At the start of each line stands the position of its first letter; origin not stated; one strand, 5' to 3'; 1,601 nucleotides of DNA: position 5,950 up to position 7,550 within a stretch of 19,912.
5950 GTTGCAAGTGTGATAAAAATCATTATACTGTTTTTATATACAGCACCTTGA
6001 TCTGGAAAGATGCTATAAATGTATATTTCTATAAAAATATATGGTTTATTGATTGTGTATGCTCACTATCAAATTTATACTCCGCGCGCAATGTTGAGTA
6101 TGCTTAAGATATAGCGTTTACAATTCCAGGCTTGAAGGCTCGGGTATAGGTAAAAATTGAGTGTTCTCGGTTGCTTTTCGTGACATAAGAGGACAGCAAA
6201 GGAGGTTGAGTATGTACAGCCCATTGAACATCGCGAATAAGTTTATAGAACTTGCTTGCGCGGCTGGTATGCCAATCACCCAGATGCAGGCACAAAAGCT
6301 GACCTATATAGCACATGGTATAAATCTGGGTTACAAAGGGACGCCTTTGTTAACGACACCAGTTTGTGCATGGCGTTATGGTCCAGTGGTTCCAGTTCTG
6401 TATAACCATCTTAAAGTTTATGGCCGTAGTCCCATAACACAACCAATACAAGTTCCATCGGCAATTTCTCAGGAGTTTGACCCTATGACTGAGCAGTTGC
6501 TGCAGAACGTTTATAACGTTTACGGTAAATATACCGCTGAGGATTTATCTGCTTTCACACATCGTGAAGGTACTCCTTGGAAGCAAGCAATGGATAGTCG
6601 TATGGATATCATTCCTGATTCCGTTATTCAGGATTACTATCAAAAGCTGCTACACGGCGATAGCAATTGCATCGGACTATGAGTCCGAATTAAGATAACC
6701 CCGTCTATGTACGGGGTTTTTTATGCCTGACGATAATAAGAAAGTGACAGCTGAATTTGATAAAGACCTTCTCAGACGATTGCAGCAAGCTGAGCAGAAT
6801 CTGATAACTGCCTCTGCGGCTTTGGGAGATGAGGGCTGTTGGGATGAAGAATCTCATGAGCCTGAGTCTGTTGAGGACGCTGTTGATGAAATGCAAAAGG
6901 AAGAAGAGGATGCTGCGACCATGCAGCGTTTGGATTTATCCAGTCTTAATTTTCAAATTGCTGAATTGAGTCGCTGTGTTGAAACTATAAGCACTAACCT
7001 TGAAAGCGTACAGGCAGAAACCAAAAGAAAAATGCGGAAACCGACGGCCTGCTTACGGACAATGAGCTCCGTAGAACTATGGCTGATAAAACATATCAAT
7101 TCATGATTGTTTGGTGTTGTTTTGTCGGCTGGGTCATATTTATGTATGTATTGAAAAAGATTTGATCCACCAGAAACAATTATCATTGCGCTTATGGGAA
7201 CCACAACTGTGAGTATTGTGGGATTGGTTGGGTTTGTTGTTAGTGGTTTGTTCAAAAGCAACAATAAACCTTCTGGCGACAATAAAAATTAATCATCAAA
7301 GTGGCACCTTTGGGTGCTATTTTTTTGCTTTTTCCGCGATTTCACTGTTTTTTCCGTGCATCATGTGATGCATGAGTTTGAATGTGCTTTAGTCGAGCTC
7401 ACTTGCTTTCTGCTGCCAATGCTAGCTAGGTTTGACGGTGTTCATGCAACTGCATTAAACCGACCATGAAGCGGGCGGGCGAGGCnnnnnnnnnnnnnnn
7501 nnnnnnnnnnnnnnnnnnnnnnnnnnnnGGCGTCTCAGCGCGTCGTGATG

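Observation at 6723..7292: Acidic coiled-coil ORF plus tiny transmembrane ORFs, possibly one frameshifted membrane effector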

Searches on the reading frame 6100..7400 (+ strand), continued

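Call 51: predict_structure(alignment_id=A2)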
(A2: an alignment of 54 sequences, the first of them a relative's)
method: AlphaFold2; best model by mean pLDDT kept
length: 190 residues; sequences in the alignment: 54
mean_pLDDT: 63.4   pTM: 0.31
mean pLDDT of the five models: 63.4, 61.1, 60.5, 57.4, 55.0
residues with pLDDT >= 90: 0; 70-90: 72; 50-70: 68; < 50: 50
segments of 3 or more residues with pLDDT < 50: 1-3, 34-65, 67-69, 183-190
pLDDT, mean of each block of 10 residues (from residue 1): 47 59 64 45 35 43 49 64 72 60 60 72 85 87 79 83 85 71 43
secondary structure, 60 per line:
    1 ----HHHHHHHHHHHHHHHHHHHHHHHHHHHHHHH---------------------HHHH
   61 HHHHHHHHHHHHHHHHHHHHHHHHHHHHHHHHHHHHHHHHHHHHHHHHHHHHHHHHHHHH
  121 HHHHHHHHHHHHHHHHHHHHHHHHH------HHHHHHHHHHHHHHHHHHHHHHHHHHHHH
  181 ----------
elements in order: H5-35 H57-145 H152-180

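Call 53: find_related_loci(query=A2, collection=genome_contigs, flank=3500)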
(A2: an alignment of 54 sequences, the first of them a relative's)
Query A2 (190 aa) in genome_contigs; peptide patterns used: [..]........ (x = any residue, [..] = any of these).
44 stretches matched a pattern; 1 encode a relative of the query (tblastn E <= 1e-3); 1 distinct loci.
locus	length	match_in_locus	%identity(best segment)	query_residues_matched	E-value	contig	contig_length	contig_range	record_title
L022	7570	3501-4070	75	1-190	4e-94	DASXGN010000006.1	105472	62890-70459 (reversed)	MAG TPA_asm: Buttiauxella sp. isolate SMAG_U5166 k141_2967950, whole genome shotgun sequence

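Call 54: search_dna_similar(query=L001:6624-7193:+, collection=phages, mode=protein, max_rows=30, max_evalue=0.001)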
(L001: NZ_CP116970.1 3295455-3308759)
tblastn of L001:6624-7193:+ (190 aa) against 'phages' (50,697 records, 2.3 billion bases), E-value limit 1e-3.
Records with a match: 3; places in all: 3; records where one place covers at least 80% of the query: 0.
Best place of each record, by identity: <60% 3.
By first word of the organism name: Escherichia 3.
By host as written in the record: Escherichia coli strain O174:H21 isolate 1720a 1; Escherichia coli STEC1575 1; Escherichia coli ECOR13 1.
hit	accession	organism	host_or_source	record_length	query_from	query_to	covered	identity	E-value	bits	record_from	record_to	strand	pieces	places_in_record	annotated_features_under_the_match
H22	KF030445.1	Escherichia phage 1720a-02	Escherichia coli strain O174:H21 ...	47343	86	163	41%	33.3%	3e-8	58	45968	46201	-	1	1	hypothetical protein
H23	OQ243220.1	Escherichia phage phiSTEC1575-Stx2k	Escherichia coli STEC1575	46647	86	163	41%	33.3%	1e-7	56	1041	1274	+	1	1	hypothetical protein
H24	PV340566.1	Escherichia phage PhiR47_1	Escherichia coli ECOR13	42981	86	163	41%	33.3%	2e-7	56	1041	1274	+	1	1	PanT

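Call 55: get_annotated_region(hit=H24, flank=2500)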
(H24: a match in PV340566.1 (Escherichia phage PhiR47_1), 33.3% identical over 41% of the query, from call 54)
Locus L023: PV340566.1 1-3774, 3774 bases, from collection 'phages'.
description: Escherichia phage PhiR47_1, complete genome.
organism: Escherichia phage PhiR47_1 (NCBI taxid 3416488)
taxonomy: Viruses
host: Escherichia coli ECOR13; source: -; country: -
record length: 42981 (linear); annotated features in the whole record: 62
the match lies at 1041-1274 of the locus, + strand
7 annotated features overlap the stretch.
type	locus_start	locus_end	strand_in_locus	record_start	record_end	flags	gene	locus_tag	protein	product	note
CDS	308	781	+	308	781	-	-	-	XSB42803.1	PanA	PanA antitoxin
CDS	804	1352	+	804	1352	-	-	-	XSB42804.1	PanT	PanT toxin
CDS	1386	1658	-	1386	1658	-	-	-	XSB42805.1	hypothetical protein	FIG00640518: hypothetical protein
CDS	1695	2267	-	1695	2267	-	-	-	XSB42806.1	exodeoxyribonuclease VIII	Exodeoxyribonuclease VIII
CDS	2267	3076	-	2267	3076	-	-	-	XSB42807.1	Ea22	ea22 protein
CDS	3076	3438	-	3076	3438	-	-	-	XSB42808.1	hypothetical protein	EaE protein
CDS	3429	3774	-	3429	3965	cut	-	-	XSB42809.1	hypothetical protein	COG1896: Predicted hydrolases of HD superfamily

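Call 60: search_protein_families(library=pfam, alignment_id=A2, max_evalue=0.01)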
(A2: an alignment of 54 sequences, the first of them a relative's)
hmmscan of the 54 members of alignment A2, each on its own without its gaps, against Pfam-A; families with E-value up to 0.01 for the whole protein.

A. member 1, P0001 (190 aa): 1 family
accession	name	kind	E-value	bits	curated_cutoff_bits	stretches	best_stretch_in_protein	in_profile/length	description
PF11188.13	DUF2975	-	0.00016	22.1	27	1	127-179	66-117/130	Protein of unknown function (DUF2975)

B. families by the number of members that match (of 54 scanned): 13 families
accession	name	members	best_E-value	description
PF11188.13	DUF2975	27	1.3e-05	Protein of unknown function (DUF2975)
PF20990.2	DUF2207_C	4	0.00068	Predicted membrane protein (DUF2207) C-terminal domain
PF01988.24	VIT1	2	0.0051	VIT family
PF08100.18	Dimerisation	2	0.0077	O-methyltransferase dimerisation domain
PF25579.1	TPR_TRIP12_N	1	0.0015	E3 ubiquitin-protein ligase TRIP12-like, TPR repeats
PF10754.15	DUF2569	1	0.0037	Protein of unknown function (DUF2569)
PF04375.19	HemX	1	0.0038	HemX, putative uroporphyrinogen-III C-methyltransferase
PF05055.17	DUF677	1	0.0044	Protein of unknown function (DUF677)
PF04728.18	LPP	1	0.0045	Lipoprotein leucine-zipper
PF13903.11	Claudin_2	1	0.0058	PMP-22/EMP/MP20/Claudin tight junction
PF25592.1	DUF7937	1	0.0074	Domain of unknown function (DUF7937)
PF05327.17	RRN3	1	0.0083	RNA polymerase I specific transcription initiation factor RRN3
PF22260.1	Permu_RdRp_thumb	1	0.0091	Permutotetravirus RNA-dependent RNA polymerase thumb domain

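Call 62: fold_search(model_id=the predicted structure, library=pdb)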
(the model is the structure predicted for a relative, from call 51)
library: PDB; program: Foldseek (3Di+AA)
matches with E <= 10: 15; with E <= 0.001: 0
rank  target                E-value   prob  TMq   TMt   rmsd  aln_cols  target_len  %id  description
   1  6z6o_D                5.9e+00  0.04  0.22  0.10  27.8       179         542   16  HDAC-TC (released 2021-02-17)
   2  6fgk_D                6.8e+00  0.16  0.22  0.23   2.6        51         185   16  Crystal structure of the small alarmone synthethase 2 from Bacillus subtilis (released 2018-02-07)
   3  5dec_C                6.8e+00  0.13  0.21  0.22   3.3        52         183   13  Crystal structure of the small alarmone synthetase 1 from Bacillus subtilis (released 2015-10-28)
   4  4drb_G                6.8e+00  0.05  0.15  0.24   7.3        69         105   16  The crystal structure of FANCM bound MHF complex (released 2012-05-16)
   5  5f2v_Y                7.3e+00  0.12  0.20  0.21   3.0        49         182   14  Crystal structure of the small alarmone synthethase 1 from Bacillus subtilis bound to AMPCPP (released 2015-12-16)
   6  5f2v_O                7.3e+00  0.11  0.20  0.20   3.1        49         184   14  Crystal structure of the small alarmone synthethase 1 from Bacillus subtilis bound to AMPCPP (released 2015-12-16)
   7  5f2v_X                7.8e+00  0.14  0.21  0.22   2.5        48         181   12  Crystal structure of the small alarmone synthethase 1 from Bacillus subtilis bound to AMPCPP (released 2015-12-16)
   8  5f2v_V                8.3e+00  0.13  0.22  0.23   2.4        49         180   12  Crystal structure of the small alarmone synthethase 1 from Bacillus subtilis bound to AMPCPP (released 2015-12-16)
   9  6swg_A                8.3e+00  0.09  0.24  0.49   3.3        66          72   21  Crystal structure of the TASOR-Periphilin core complex (released 2020-08-05)
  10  8vc9_A                8.3e+00  0.05  0.26  0.17   9.2       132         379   12  Hybrid response regulator LvrB from Leptospira / phosphorylated REC form (released 2024-12-18)
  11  4dra_C                9.0e+00  0.04  0.18  0.30   8.0        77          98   13  Crystal structure of MHF complex (released 2012-05-16)
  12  4drb_B                9.0e+00  0.04  0.15  0.24   7.3        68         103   15  The crystal structure of FANCM bound MHF complex (released 2012-05-16)
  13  5f2v_S                9.6e+00  0.12  0.21  0.22   2.4        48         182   12  Crystal structure of the small alarmone synthethase 1 from Bacillus subtilis bound to AMPCPP (released 2015-12-16)
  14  5f2v_T                9.6e+00  0.09  0.21  0.21   3.2        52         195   13  Crystal structure of the small alarmone synthethase 1 from Bacillus subtilis bound to AMPCPP (released 2015-12-16)
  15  5ukv_A                9.6e+00  0.04  0.15  0.33   6.9        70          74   16  DHp domain of PhoR of M. tuberculosis - SeMet (released 2017-12-06)

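Call 72: search_dna_similar(query=L001:6624-7193:+, collection=plasmids, mode=protein, max_rows=15, max_evalue=0.001)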
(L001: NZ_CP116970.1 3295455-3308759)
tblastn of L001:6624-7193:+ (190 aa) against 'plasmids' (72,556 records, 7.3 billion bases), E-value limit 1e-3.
No match.

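Call 75: search_protein_representatives(alignment_id=A2)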
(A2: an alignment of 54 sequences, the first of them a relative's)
Query: 54 sequences, 185 profile positions. Proteins with E-value up to 0.001 (for the whole library): 655; up to 1e-10: 77; up to 1e-30: 22. The best 150 are listed.
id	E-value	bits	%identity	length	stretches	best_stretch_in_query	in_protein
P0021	2.2e-67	243.2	-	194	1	1-182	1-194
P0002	9.7e-65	234.6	-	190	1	1-183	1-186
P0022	1.5e-61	224.1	-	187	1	1-184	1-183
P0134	9.8e-60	218.3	-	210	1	25-184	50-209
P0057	1.4e-56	207.9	-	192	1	28-185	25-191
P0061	2.6e-54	200.6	-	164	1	1-180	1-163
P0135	1.4e-52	194.9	-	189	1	1-183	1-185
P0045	2.0e-45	171.6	-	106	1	79-182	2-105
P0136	3.3e-45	170.9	-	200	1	5-182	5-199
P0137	5.8e-45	170.1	-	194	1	20-182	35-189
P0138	4.7e-43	163.9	-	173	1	51-183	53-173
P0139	1.7e-42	162.0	-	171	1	65-180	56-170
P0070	1.8e-39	152.2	-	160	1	41-183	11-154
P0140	2.6e-35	138.6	-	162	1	74-183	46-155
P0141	3.2e-35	138.4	-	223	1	19-181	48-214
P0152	1.1e-21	94.2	-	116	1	85-175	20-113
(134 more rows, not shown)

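Call 76: find_encoding_contigs(protein=P0152, flank=2500, max_places=3)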
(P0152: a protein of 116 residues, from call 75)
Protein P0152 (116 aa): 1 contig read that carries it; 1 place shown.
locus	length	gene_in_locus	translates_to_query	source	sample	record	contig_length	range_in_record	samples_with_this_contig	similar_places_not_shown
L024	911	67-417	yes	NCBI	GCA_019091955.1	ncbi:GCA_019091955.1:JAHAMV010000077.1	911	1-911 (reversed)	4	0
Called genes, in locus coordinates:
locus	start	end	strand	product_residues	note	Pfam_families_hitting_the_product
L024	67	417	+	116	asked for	-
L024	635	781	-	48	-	-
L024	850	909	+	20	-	?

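Call 77: find_encoding_contigs(protein=P0141, flank=2500, max_places=3)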
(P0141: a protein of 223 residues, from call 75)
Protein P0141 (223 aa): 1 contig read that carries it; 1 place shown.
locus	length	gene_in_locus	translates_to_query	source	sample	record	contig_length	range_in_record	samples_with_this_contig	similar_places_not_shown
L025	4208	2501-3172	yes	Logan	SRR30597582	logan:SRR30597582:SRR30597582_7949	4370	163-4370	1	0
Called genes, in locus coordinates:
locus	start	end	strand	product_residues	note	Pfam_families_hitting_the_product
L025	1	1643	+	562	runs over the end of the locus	PF00239:Resolvase, PF07508:Recombinase, PF13408:Zn_ribbon_recom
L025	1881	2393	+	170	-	PF13274:SocA_Panacea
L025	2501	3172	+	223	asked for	-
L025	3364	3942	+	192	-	PF00239:Resolvase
